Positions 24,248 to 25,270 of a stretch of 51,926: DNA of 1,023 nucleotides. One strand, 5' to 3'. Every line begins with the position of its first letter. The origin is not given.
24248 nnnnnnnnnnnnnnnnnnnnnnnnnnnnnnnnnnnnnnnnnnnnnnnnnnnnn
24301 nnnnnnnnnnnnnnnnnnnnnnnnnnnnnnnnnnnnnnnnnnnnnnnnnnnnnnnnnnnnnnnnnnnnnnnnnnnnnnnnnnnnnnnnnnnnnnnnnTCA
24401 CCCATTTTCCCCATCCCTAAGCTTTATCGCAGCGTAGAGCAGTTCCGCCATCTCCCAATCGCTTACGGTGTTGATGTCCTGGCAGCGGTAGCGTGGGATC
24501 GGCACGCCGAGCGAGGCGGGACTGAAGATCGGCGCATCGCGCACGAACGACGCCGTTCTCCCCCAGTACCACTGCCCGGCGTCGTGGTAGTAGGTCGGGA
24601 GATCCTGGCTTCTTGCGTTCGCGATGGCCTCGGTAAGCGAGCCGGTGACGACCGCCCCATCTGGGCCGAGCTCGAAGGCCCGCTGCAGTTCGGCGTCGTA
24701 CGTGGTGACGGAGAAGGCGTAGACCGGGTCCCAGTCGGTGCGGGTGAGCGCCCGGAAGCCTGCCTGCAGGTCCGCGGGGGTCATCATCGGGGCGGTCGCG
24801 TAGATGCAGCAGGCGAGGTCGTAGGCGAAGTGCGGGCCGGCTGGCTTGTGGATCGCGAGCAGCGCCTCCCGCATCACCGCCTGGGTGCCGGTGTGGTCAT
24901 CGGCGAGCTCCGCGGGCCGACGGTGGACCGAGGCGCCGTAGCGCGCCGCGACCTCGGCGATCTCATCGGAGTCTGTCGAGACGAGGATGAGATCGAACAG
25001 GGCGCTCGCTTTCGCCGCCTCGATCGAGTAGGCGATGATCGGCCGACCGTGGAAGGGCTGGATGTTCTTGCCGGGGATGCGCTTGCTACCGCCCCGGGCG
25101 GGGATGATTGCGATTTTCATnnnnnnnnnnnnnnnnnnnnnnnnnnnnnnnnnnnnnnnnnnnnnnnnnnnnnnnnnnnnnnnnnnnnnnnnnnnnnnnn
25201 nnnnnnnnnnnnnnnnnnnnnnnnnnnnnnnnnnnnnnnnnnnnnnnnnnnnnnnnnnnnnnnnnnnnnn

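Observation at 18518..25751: Phage-encoded late pseudaminic-type nonulosonic acid pathway with acetamidino and methyl tailoring genes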

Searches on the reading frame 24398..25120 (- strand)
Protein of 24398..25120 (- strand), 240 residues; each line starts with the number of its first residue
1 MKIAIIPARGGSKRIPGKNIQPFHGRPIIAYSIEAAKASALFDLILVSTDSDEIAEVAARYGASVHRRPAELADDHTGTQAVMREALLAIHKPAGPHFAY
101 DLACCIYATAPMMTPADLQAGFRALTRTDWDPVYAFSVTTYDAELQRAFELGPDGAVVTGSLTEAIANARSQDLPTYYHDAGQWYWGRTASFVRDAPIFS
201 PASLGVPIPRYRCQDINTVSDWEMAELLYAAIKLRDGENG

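Call 3: search_protein_families(library=pfam, proteins=[window:24398-25120:-], max_evalue=0.01)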
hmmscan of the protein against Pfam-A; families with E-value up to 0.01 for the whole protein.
window:24398-25120:- (240 aa): 2 families
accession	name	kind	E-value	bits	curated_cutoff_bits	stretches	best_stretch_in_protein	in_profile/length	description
PF02348.25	CTP_transf_3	-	2.5e-27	96.5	22.6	1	3-131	1-120/217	Cytidylyltransferase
PF12804.13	NTP_transf_3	-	6.1e-05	23.7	27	1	5-129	2-115/160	MobA-like NTP transferase domain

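Call 4: search_protein_families(library=ncbifam, proteins=[window:24398-25120:-], max_evalue=0.01)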
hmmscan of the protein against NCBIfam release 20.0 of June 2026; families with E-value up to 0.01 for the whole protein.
window:24398-25120:- (240 aa): 8 families
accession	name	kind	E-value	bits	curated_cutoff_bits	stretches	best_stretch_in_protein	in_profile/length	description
TIGR03584.1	PseF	equivalog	1.5e-81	273.3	205.7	1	3-230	1-221/222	pseudaminic acid cytidylyltransferase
NF003952.0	PRK05450.1-5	subfamily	1.8e-12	47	193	1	3-136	4-122/250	3-deoxy-manno-octulosonate cytidylyltransferase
NF009905.0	PRK13368.1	subfamily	3.2e-12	46.3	255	1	3-126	4-115/243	3-deoxy-manno-octulosonate cytidylyltransferase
NF003950.0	PRK05450.1-3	subfamily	3.4e-12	46.2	234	1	3-71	4-72/248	3-deoxy-manno-octulosonate cytidylyltransferase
NF003948.0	PRK05450.1-1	equivalog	1e-08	34.7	281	1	3-131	7-126/248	3-deoxy-manno-octulosonate cytidylyltransferase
TIGR00466.1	kdsB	equivalog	2.3e-08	33.7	155.2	1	4-66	5-66/241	3-deoxy-manno-octulosonate cytidylyltransferase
TIGR00453.1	ispD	equivalog_domain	0.00086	18.8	181.3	1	4-65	2-66/219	2-C-methyl-D-erythritol 4-phosphate cytidylyltransferase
TIGR03310.1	matur_MocA_YgfJ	equivalog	0.0031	17.5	186.45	1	4-62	2-59/188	molybdenum cofactor cytidylyltransferase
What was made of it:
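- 24398..25120 (-): PseF, CMP-pseudaminic acid synthetase (cytidylyltransferase). TIGR03584 273.3 bits against a 205.7 cut-off; PF02348 (calls 3, 4).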

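Call 8: search_protein_families(library=phrogs, proteins=[window:24398-25120:-], max_evalue=0.001)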
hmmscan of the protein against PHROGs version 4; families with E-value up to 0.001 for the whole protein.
window:24398-25120:- (240 aa): 0 families

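Call 17: search_dna_similar(query=window:24398-25120:-, collection=phages, mode=protein, max_rows=25)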
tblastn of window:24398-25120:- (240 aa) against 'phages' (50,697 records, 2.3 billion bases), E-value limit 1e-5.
Records with a match: 3; places in all: 3; records where one place covers at least 80% of the query: 1.
Best place of each record, by identity: <60% 3.
By first word of the organism name: Acinetobacter 2; Moritella 1.
By host as written in the record: - 2; Salmo salar 1.
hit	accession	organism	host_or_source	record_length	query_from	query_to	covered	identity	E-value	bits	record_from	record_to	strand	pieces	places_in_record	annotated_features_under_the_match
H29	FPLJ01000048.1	Moritella viscosa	Salmo salar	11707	1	228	95%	28.5%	2e-19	92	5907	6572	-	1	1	CMP-sialic acid synthetase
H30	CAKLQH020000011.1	Acinetobacter phage MD-2021a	not known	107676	1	65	27%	41.5%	3e-6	53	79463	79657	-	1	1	kdsB: 3-deoxy-manno-octulosonate cytidylyltransferase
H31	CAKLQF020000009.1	Acinetobacter phage MD-2021a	not known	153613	1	65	27%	41.5%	3e-6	53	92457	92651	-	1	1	kdsB: 3-deoxy-manno-octulosonate cytidylyltransferase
